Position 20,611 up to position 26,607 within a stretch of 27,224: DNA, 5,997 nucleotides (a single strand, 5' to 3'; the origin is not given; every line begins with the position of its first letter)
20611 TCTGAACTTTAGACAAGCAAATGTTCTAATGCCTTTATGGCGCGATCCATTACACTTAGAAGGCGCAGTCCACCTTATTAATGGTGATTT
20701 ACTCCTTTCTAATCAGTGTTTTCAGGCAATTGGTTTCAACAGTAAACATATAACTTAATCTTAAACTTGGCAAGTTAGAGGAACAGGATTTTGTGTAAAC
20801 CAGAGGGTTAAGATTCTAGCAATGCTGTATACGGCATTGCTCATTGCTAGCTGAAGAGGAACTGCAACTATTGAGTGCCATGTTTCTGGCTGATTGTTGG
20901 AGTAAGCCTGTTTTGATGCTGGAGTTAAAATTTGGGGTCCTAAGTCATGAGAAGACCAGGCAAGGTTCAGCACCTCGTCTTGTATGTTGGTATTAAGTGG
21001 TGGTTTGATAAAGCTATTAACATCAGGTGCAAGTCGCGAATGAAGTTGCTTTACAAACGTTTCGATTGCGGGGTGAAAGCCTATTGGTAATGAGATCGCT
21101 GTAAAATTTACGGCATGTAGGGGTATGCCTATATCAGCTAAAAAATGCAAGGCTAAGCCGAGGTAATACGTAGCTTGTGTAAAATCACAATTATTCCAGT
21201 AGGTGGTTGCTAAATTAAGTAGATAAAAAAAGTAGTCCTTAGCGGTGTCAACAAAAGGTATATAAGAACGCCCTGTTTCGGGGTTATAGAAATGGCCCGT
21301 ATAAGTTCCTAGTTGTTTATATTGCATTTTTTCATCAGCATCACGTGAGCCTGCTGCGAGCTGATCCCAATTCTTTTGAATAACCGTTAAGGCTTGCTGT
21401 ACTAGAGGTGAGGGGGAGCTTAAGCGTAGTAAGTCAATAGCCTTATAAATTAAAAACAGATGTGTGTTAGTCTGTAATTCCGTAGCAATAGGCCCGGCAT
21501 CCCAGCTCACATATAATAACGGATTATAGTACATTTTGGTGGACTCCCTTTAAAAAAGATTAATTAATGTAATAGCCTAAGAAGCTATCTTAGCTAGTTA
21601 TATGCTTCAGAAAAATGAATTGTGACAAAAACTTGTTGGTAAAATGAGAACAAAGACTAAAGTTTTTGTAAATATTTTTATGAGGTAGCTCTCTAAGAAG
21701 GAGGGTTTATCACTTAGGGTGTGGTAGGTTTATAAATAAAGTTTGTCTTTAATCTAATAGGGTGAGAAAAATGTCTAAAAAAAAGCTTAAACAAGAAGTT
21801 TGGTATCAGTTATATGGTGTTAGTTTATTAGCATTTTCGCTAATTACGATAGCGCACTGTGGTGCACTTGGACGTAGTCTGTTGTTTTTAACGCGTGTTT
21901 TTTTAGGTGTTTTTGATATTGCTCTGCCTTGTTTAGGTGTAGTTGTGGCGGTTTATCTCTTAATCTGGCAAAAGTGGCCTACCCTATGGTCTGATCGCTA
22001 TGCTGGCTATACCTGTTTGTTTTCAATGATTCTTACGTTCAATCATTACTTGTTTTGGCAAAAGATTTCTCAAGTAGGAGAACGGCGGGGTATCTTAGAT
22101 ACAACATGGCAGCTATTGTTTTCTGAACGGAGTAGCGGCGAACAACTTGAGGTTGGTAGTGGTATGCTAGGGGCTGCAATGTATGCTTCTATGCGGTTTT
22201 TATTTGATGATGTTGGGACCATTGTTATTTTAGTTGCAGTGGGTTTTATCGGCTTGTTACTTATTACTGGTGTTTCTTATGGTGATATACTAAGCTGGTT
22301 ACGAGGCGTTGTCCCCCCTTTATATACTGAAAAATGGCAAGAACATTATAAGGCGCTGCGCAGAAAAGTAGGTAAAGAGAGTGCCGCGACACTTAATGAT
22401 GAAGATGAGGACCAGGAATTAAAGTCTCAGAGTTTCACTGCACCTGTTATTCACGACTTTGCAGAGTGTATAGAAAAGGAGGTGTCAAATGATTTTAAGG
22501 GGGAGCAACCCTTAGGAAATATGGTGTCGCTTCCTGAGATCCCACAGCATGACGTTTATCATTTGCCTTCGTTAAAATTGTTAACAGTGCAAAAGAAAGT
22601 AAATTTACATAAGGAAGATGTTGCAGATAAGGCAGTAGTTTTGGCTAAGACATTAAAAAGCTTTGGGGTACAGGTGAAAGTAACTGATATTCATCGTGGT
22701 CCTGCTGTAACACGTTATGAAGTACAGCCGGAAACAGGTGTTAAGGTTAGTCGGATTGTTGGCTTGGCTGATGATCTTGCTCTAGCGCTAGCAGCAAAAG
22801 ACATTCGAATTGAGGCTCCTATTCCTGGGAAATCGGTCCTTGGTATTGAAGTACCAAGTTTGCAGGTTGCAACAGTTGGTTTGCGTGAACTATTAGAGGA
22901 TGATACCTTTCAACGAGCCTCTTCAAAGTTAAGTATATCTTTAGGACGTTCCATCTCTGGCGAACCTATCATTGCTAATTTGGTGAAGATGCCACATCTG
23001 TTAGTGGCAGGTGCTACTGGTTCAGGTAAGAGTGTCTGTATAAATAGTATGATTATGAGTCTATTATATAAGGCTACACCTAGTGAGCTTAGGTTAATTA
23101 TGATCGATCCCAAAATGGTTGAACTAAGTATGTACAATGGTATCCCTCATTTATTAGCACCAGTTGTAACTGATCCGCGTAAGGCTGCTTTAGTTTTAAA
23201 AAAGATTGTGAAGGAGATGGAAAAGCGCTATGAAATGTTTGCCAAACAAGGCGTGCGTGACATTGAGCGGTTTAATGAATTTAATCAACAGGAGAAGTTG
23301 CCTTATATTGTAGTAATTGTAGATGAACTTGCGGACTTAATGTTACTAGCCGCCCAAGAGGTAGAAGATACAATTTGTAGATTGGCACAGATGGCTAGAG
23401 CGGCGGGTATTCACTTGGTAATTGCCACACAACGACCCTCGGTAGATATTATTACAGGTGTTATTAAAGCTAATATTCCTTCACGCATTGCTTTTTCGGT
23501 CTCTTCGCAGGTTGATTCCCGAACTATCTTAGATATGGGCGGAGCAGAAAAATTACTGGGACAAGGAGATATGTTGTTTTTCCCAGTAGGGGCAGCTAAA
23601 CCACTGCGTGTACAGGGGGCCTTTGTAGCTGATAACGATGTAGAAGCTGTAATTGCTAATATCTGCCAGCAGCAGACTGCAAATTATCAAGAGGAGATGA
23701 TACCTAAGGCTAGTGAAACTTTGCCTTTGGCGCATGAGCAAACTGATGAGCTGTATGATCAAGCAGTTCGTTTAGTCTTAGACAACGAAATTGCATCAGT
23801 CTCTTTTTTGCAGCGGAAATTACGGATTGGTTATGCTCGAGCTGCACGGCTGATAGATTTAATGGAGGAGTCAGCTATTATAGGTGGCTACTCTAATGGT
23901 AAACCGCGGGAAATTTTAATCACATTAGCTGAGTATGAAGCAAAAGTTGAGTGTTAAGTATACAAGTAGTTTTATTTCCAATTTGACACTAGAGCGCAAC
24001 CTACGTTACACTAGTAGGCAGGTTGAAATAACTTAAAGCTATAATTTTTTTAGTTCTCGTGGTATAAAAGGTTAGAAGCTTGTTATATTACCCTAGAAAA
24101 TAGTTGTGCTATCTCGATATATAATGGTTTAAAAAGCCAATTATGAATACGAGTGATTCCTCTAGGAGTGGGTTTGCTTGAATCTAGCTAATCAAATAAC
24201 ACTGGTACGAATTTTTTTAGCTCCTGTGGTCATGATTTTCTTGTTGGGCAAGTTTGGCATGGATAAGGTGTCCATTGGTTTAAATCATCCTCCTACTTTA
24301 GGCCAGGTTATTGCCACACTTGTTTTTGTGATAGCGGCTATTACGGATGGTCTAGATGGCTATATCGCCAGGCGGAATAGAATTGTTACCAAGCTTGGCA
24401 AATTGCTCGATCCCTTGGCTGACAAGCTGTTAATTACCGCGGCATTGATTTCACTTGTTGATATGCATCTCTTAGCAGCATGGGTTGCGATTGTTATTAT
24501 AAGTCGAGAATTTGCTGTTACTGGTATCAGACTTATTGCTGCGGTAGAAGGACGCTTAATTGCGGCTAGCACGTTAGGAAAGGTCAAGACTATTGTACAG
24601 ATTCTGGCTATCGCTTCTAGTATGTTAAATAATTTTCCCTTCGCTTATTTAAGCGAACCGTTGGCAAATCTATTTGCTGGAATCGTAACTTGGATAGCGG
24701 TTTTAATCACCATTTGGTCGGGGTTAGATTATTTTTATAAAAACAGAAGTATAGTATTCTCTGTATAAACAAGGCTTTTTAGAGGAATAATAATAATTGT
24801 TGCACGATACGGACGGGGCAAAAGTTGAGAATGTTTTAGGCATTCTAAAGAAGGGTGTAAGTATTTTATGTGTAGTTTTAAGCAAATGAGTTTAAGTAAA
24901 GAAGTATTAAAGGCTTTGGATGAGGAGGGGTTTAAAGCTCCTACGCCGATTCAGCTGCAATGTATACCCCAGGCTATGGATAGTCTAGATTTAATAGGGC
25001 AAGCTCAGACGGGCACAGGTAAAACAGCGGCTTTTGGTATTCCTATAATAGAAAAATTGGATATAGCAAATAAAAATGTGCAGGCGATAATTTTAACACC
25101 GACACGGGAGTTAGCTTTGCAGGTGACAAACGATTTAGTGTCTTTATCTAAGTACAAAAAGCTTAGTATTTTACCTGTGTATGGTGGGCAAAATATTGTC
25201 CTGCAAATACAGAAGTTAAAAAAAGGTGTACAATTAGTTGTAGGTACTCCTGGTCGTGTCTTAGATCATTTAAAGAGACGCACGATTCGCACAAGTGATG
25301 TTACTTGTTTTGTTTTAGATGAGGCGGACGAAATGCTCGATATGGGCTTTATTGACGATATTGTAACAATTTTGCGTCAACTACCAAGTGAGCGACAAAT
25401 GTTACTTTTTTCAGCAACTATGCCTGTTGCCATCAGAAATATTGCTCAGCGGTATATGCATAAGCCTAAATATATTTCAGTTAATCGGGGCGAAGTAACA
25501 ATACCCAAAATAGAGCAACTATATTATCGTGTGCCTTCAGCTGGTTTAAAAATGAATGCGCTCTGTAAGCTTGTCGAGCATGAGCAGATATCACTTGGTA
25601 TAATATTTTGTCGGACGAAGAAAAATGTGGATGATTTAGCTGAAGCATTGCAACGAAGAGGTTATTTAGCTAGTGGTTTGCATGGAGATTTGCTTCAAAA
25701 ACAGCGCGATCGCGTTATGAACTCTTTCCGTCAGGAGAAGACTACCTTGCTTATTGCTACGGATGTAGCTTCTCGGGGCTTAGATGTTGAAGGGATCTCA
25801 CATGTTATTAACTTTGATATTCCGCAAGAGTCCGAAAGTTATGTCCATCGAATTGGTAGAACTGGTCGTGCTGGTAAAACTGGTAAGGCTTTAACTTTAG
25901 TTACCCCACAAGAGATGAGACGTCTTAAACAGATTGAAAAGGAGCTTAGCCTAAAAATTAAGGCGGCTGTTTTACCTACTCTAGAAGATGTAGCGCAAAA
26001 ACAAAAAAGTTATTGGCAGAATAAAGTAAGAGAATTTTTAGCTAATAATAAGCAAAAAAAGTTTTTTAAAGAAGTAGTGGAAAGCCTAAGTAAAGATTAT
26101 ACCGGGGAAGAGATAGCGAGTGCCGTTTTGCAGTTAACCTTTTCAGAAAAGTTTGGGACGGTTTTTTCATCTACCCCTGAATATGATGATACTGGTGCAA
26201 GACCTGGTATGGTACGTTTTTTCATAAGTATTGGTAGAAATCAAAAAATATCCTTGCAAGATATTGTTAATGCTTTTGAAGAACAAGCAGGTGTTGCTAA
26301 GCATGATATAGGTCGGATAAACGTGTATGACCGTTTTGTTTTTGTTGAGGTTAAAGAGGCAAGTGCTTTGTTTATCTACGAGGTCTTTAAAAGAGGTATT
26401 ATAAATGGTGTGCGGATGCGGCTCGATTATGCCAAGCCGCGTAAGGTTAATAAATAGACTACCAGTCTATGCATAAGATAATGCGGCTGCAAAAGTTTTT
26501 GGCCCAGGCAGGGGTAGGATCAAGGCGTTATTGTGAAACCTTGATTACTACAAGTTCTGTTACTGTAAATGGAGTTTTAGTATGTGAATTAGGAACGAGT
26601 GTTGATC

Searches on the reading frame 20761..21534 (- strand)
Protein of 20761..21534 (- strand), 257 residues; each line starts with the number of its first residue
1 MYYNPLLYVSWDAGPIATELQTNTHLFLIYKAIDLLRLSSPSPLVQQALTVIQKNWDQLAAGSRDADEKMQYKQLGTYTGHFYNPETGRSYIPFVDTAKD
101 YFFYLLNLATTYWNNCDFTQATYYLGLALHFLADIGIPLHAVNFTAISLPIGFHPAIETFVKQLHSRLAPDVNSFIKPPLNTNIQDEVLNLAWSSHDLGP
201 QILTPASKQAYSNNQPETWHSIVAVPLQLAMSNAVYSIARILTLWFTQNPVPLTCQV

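Call 6: search_protein_families(library=ncbifam, proteins=[window:20761-21534:-], max_evalue=0.1)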
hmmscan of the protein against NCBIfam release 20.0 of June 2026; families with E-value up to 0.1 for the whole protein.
window:20761-21534:- (257 aa): 0 families

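Call 104: search_protein_families(library=pfam, proteins=[window:20761-21534:-], max_evalue=0.0001)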
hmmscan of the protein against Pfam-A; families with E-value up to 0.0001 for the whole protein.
window:20761-21534:- (257 aa): 1 family
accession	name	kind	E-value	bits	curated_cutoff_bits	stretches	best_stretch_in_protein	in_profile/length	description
PF00882.24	Zn_dep_PLPC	-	1.8e-09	38.2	26.8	1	24-164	1-123/167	Zinc dependent phospholipase C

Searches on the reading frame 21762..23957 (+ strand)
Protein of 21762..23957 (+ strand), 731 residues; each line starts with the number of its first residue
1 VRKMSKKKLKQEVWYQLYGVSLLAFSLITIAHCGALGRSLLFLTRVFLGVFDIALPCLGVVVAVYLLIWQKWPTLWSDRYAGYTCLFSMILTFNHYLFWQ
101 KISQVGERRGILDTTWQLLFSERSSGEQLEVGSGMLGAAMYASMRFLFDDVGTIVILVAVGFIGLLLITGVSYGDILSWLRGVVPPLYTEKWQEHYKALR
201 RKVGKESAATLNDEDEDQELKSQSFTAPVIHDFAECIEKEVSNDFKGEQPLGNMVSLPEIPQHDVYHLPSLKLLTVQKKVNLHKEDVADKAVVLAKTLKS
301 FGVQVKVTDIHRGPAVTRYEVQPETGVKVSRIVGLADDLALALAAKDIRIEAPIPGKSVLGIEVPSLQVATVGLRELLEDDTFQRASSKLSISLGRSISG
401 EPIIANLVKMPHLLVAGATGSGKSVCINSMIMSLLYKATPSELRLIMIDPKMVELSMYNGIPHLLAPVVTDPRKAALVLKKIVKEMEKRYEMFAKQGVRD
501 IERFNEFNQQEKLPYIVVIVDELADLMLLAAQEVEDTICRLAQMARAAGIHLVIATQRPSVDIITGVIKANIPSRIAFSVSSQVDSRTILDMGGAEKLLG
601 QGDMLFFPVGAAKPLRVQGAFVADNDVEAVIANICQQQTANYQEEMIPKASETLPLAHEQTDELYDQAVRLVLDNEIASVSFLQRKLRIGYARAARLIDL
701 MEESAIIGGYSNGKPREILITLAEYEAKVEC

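Call 6: search_protein_families(library=ncbifam, proteins=[window:21762-23957:+], max_evalue=0.1)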
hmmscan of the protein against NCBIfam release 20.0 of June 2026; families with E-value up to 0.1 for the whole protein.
window:21762-23957:+ (731 aa): 17 families
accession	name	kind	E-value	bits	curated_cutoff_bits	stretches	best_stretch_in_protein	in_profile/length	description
NF007615.0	PRK10263.1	equivalog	1.9e-135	453.3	1566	2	511-719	1137-1349/1355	DNA translocase FtsK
TIGR03928.1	T7_EssCb_Firm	equivalog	2.1e-31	108.5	778.4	1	411-599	470-662/1296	type VII secretion protein EssC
TIGR03924.1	T7SS_EccC_a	equivalog_domain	9.1e-29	100.7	509.15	1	389-623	423-670/673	type VII secretion protein EccCa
NF041214.1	plasmid_TraB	equivalog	1e-18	67.2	800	1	412-590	250-419/639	plasmid transfer protein TraB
TIGR03925.1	T7SS_EccC_b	equivalog_domain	1.6e-17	63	346.55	1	409-587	75-256/564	type VII secretion protein EccCb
TIGR03743.1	SXT_TraD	subfamily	3.4e-06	25.8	366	1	411-451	176-212/636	conjugative transfer system coupling protein TraD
NF053655.1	CedD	equivalog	0.0016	17.2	600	1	514-591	419-490/527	DNA-translocating ATPase CedD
NF042943.1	HerA_antiphage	equivalog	0.011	14.3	800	0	539-589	463-511/566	anti-phage-associated helicase HerA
NF042944.1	HerA_antiphage_2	equivalog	0.022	13.5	850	0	533-560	450-477/576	anti-phage-associated helicase HerA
TIGR02759.1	TraD_Ftype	equivalog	0.024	13.4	521.35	1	397-433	163-199/566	type IV conjugative transfer system coupling protein TraD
TIGR02746.1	TraC-F-type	equivalog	0.028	12.3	567.05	0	414-436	434-456/800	type IV secretion system protein TraC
NF041017.1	DNA_import_CedB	equivalog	0.029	13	700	0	392-434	254-301/590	DNA import protein CedB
TIGR00929.1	VirB4_CagE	subfamily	0.035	12.3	643.1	0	412-449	439-473/792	VirB4 family type IV secretion/conjugal transfer ATPase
TIGR02928.1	TIGR02928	subfamily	0.039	12.8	181.3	0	412-542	42-154/366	orc1/cdc6 family replication initiation protein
TIGR01420.1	pilT_fam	subfamily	0.042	13.1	319.1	1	413-433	125-145/343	PilT/PilU family type 4a pilus ATPase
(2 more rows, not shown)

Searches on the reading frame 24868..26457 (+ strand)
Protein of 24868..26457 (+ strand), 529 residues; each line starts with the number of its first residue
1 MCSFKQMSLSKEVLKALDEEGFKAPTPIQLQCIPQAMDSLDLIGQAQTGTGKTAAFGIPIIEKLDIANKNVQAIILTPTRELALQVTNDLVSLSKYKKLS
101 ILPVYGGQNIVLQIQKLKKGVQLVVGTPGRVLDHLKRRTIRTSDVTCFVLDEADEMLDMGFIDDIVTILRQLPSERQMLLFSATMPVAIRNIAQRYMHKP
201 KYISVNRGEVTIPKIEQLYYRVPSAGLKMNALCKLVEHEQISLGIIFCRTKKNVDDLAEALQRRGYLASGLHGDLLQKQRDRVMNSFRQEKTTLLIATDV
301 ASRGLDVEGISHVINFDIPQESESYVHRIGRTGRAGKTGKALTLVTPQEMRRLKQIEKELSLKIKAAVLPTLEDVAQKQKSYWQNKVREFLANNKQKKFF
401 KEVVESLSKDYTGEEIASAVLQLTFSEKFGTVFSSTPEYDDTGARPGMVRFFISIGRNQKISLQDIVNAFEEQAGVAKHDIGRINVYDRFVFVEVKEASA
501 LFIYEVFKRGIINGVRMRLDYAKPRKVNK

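Call 104: search_protein_families(library=pfam, proteins=[window:24868-26457:+], max_evalue=0.0001)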
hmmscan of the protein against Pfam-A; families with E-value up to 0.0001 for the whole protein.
window:24868-26457:+ (529 aa): 5 families
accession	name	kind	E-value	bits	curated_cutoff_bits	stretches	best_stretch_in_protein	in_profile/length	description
PF00270.35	DEAD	-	6.7e-48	163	26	1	26-189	1-164/167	DEAD/DEAH box helicase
PF00271.37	Helicase_C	-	1.4e-33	115.9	23.5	1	228-336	2-110/110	Helicase conserved C-terminal domain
PF03880.21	DbpA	-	1.3e-16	60.8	25.6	1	450-519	1-70/72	DbpA RNA binding domain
PF04851.21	ResIII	-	1.4e-06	28.8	22.5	1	43-185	27-162/164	Type III restriction enzyme, res subunit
PF25399.1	DeaD_dimer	-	8.8e-06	26.1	23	1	370-424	1-56/67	RNA helicase DeaD dimerization domain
